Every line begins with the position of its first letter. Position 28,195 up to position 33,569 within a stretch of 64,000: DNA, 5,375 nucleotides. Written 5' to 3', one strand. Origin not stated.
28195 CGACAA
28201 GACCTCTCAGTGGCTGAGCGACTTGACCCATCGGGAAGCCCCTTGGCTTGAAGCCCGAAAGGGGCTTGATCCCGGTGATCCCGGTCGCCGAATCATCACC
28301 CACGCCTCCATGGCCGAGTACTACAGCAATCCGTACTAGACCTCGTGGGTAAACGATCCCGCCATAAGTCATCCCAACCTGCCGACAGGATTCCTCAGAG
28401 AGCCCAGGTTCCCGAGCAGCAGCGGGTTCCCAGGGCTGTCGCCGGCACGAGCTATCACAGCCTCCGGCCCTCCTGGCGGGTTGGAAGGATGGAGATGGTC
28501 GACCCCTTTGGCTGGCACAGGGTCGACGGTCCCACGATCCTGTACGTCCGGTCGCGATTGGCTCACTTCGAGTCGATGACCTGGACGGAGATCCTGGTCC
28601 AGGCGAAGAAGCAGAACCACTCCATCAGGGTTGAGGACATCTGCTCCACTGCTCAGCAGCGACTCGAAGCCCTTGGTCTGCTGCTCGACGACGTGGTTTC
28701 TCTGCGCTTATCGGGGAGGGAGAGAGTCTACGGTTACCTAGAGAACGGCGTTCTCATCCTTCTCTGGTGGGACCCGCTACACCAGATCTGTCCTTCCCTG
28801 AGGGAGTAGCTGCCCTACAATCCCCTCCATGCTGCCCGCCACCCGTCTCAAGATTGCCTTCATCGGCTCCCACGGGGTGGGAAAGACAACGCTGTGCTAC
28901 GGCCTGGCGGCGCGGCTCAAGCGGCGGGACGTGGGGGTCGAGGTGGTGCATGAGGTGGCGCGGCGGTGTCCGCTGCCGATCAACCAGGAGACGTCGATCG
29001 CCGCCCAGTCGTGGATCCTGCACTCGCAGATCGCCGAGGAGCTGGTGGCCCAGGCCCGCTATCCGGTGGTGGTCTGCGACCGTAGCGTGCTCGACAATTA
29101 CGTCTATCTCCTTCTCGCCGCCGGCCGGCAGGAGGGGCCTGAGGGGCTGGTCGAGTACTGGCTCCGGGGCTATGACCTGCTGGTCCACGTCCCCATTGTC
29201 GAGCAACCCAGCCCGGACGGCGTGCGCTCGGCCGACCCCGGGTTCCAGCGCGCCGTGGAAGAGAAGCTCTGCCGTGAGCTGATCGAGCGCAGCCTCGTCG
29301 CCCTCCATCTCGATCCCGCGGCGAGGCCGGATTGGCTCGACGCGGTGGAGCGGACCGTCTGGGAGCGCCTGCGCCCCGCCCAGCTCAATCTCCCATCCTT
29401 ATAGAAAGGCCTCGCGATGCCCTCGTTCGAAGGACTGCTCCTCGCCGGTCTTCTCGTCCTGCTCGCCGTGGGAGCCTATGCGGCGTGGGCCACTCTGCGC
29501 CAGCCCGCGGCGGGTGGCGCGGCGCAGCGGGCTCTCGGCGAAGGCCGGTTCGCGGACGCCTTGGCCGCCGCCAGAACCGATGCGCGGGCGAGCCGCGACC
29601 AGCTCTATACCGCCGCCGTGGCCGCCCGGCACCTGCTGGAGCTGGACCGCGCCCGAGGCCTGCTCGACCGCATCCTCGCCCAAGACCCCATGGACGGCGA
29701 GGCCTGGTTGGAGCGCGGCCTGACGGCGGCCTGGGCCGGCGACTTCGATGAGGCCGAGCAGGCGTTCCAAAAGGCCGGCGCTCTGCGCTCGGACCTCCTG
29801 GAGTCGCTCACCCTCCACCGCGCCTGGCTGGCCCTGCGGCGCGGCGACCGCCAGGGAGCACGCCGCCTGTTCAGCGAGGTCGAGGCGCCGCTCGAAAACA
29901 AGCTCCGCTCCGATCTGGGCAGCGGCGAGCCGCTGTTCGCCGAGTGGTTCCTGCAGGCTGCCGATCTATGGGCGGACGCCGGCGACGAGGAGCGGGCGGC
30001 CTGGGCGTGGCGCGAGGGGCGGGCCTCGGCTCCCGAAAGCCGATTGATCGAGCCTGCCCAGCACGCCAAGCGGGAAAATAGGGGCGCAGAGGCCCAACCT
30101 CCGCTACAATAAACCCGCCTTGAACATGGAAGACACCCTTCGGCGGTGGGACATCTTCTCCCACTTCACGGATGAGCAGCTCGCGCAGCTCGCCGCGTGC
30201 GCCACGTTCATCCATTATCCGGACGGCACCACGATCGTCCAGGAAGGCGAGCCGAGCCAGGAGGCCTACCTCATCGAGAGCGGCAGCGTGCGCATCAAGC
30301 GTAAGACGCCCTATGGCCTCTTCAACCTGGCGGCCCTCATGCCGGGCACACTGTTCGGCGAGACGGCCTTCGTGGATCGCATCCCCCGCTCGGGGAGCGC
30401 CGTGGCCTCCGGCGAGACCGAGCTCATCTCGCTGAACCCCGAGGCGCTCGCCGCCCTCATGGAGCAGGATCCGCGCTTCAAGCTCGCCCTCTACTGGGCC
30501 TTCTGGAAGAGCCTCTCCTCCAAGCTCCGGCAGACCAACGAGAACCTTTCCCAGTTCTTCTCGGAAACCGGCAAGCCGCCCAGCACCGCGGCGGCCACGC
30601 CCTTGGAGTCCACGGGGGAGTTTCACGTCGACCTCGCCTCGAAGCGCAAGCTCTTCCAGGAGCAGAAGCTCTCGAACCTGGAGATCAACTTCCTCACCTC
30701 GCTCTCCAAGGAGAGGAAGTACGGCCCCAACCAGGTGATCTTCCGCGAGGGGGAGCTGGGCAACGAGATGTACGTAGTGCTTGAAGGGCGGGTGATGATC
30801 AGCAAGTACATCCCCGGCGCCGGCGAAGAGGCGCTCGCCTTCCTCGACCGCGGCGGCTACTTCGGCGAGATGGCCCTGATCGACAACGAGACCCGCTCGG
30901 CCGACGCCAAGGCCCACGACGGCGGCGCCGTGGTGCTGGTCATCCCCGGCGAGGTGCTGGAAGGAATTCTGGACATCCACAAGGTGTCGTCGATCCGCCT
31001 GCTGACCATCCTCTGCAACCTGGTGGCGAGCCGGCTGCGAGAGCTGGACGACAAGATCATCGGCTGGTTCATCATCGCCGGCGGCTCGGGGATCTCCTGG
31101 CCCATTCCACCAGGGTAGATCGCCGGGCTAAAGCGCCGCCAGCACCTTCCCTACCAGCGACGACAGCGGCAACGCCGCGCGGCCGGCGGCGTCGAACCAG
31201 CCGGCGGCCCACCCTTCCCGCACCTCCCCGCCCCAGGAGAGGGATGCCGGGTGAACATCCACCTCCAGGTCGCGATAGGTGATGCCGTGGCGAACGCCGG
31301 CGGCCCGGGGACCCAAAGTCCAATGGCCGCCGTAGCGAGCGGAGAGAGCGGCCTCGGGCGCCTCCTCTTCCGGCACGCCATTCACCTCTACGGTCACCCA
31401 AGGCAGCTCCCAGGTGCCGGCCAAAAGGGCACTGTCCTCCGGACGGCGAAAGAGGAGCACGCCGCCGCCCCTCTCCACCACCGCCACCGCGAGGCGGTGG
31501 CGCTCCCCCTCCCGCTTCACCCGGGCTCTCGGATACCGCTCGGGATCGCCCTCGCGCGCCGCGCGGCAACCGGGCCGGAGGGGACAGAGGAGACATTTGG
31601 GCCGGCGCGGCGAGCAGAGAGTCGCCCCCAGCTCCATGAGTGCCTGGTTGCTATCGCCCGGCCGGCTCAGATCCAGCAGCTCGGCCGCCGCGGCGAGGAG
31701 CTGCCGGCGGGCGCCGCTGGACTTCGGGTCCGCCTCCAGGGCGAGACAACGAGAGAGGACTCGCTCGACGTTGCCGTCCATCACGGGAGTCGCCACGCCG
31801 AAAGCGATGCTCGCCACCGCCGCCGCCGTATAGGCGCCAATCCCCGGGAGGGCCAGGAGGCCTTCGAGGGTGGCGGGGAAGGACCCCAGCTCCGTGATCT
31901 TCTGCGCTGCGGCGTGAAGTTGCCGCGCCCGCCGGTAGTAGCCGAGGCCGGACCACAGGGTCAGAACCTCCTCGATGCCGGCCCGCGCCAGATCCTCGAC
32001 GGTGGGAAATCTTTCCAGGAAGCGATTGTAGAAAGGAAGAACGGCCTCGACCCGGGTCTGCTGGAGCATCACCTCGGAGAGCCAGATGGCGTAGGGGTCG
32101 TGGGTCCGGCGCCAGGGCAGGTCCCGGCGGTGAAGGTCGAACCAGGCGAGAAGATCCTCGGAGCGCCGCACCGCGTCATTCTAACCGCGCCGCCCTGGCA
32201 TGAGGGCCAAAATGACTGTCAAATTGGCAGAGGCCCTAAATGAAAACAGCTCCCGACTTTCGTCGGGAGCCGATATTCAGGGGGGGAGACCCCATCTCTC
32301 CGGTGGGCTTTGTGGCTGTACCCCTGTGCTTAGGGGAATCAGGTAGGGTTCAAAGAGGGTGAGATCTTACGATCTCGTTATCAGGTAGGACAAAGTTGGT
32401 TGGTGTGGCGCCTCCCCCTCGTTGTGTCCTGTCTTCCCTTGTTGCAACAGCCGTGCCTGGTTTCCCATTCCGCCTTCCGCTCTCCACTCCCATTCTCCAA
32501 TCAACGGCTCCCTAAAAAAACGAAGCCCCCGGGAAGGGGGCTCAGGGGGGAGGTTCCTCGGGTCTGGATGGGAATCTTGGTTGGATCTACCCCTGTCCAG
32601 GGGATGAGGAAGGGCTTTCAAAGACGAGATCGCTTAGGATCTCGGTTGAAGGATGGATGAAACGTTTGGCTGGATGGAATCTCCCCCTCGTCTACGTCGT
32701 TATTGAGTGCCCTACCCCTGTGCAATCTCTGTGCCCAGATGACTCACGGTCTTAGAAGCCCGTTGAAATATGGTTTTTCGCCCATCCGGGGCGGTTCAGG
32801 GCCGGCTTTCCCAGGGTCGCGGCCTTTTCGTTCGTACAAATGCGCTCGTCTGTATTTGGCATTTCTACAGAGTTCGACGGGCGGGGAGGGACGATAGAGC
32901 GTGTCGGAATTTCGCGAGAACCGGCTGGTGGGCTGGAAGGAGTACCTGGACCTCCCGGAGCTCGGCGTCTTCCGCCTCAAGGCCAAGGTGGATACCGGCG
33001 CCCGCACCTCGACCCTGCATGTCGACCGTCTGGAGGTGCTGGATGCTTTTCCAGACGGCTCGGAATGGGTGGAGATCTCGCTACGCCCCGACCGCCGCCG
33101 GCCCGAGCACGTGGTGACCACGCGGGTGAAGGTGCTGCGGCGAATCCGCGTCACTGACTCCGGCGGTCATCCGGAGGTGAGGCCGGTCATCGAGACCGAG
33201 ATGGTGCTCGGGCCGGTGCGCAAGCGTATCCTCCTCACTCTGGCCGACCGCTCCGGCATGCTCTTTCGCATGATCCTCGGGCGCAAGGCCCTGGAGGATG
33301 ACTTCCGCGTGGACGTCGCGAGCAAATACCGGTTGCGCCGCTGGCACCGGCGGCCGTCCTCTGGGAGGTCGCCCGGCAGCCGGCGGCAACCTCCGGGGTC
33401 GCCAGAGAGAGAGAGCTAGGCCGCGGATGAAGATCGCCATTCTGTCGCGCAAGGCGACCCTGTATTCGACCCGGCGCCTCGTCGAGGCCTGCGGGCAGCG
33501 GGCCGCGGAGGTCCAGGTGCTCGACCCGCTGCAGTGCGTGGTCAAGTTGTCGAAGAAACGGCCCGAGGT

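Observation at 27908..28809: Panacea (DUF4065) antitoxin plus small RelE/ParE-like protein: candidate toxin-antitoxin cassette, copy 1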

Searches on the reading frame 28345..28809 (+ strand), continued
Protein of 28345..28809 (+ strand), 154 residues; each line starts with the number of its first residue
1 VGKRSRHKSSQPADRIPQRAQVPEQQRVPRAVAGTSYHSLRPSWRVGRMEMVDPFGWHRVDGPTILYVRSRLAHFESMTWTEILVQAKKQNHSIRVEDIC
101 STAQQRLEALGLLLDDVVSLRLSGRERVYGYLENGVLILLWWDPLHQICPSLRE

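Call 77: fold_search(model_id=the predicted structure, library=viral)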
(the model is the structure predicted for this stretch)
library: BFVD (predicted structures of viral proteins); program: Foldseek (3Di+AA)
matches with E <= 10: 104; with E <= 0.001: 0
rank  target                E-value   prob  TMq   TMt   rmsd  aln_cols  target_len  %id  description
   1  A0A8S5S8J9            7.2e-01  0.06  0.19  0.25  14.2       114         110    8  Uncharacterized protein [Siphoviridae sp. ctb3910]
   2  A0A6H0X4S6            7.7e-01  0.10  0.19  0.33   9.5        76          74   13  (no name in the UniProt tables at hand)
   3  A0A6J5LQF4            8.2e-01  0.08  0.21  0.12  11.1        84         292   11  COG1468 CRISPR-associated protein Cas4 (RecB family exonuclease) [uncultured Caudovirales phage]
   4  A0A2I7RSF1            1.0e+00  0.04  0.14  0.11   5.9        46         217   24  (no name in the UniProt tables at hand)
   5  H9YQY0                1.1e+00  0.18  0.28  0.40   6.7        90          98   12  (no name in the UniProt tables at hand)
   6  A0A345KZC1            1.1e+00  0.15  0.26  0.30   6.3        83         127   13  (no name in the UniProt tables at hand)
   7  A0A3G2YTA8            1.2e+00  0.01  0.12  0.08  24.4       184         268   14  Uncharacterized protein [Cressdnaviricota sp.]
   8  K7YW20                1.4e+00  0.18  0.28  0.29   4.8        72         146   11  Robin [Megavirus courdo11]
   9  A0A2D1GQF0            1.4e+00  0.06  0.22  0.30  14.4       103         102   13  (no name in the UniProt tables at hand)
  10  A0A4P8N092            1.4e+00  0.05  0.18  0.10  16.4        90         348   13  Tail fiber [Rheinheimera phage vB_RspM_Barba9A]
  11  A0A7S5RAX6            1.8e+00  0.07  0.19  0.29   4.8        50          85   12  Uncharacterized protein [Rhizobium phage RHph_TM30]
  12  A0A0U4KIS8            2.5e+00  0.07  0.16  0.15   3.3        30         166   23  (no name in the UniProt tables at hand)
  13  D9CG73                2.5e+00  0.01  0.17  0.12  15.4       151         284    8  (no name in the UniProt tables at hand)
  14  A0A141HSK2            2.8e+00  0.04  0.14  0.16   8.9        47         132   21  (no name in the UniProt tables at hand)
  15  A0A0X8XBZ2            2.8e+00  0.04  0.19  0.15  12.5        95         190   13  (no name in the UniProt tables at hand)
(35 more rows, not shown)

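Call 79: search_protein_families(library=ncbifam, alignment_id=A1, max_evalue=0.1)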
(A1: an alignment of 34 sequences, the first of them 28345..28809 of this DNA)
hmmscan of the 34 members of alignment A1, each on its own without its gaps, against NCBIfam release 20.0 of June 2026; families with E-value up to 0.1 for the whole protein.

A. member 1, window:28345-28809:+ (154 aa): 1 family
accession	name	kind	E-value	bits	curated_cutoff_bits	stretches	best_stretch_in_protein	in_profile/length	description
NF046006.1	MAG6450_fam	subfamily_domain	0.0056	17.2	40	1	77-149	37-102/103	MAG6450 family protein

B. families by the number of members that match (of 34 scanned): 6 families
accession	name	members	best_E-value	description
NF046006.1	MAG6450_fam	33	4.4e-07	MAG6450 family protein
NF002883.0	PRK03352.1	1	0.027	DNA polymerase IV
NF011043.0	PRK14473.1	1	0.063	F0F1 ATP synthase subunit B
NF008728.0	PRK11742.1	1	0.065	NADH-quinone oxidoreductase subunit C/D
TIGR04474.1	tcm_partner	1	0.08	three-Cys-motif partner protein TcmP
NF058530.1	thiouroc_hyd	1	0.098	thiourocanate hydratase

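Call 86: find_homologous_proteins(query=A3, max_evalue=0.01)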
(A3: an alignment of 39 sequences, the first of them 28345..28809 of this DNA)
Query A3 (39 sequences) (154 aa, profile of the alignment): 606 proteins with E <= 0.01 among 1777 candidates; the best 120 are listed.
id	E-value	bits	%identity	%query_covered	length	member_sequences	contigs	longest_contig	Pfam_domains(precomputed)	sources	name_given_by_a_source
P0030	1.7e-55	205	52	84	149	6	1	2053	-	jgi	-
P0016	2.2e-54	201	61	86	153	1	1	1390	-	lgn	-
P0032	3.2e-54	201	49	94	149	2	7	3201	-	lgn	-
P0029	5.4e-54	200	53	91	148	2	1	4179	-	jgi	jgi:hypothetical protein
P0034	7.6e-54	200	48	88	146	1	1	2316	-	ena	-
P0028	1.5e-53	199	53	88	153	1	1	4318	-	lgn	-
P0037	7.8e-53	196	46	86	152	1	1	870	-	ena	-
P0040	4.8e-51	190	52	84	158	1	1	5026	-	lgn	-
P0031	2.7e-50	188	52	90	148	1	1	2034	-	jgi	jgi:hypothetical protein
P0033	3.8e-50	188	52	94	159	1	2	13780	-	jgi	jgi:hypothetical protein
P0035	7.9e-50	187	51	88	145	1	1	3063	-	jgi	jgi:hypothetical protein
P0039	1.0e-49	186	49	86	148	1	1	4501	-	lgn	-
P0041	1.0e-49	186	50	86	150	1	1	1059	-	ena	-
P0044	1.4e-49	186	47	90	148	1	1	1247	-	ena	-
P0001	9.1e-49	183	86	100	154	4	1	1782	-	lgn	-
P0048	1.4e-45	173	49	81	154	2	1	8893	-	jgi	jgi:hypothetical protein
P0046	3.4e-45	172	48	97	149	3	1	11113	-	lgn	-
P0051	1.6e-38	150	53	66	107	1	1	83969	-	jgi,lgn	jgi:hypothetical protein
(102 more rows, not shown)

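Call 92: search_solved_structures(query=A3, max_evalue=10)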
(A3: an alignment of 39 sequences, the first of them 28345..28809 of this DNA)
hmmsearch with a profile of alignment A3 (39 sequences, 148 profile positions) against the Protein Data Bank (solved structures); distinct sequences matched with E-value up to 10: 2.
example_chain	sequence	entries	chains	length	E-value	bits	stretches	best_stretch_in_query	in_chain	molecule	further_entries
2eug_A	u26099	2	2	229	0.58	13.3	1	68-117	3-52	PROTEIN (GLYCOSYLASE)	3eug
1flz_A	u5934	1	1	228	0.65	13.1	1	69-117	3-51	URACIL-DNA GLYCOSYLASE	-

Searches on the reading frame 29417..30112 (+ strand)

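Call 91: search_protein_families(library=pfam, proteins=[window:29417-30112:+], max_evalue=0.001)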
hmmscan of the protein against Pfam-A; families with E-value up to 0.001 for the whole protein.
window:29417-30112:+ (231 aa): 4 families
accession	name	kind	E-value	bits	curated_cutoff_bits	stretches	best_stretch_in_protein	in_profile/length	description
PF07719.23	TPR_2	-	2.3e-06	27.7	27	1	95-123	2-30/34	Tetratricopeptide repeat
PF13432.12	TPR_16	-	3.7e-06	27.7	32.7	1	65-120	2-57/65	Tetratricopeptide repeat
PF00515.34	TPR_1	-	0.00024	21.2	27.8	1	95-120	2-27/34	Tetratricopeptide repeat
PF14559.12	TPR_19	-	0.00099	19.8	25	1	76-121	7-52/68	Tetratricopeptide repeat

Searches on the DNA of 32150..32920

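Call 90: search_rna_families(source=window, start=32150, end=32920, threshold=evalue, max_evalue=0.1)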
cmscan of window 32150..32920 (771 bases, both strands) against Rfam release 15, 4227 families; matches with E-value up to 0.1: 0.
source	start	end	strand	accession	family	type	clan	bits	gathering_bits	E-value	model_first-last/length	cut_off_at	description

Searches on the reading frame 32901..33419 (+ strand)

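Call 91: search_protein_families(library=pfam, proteins=[window:32901-33419:+], max_evalue=0.001)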
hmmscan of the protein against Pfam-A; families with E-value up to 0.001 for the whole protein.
window:32901-33419:+ (172 aa): 1 family
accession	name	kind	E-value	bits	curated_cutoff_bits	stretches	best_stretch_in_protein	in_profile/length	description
PF05618.17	Zn_protease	-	2e-24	86.5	27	1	10-143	2-133/138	Putative ATP-dependent zinc protease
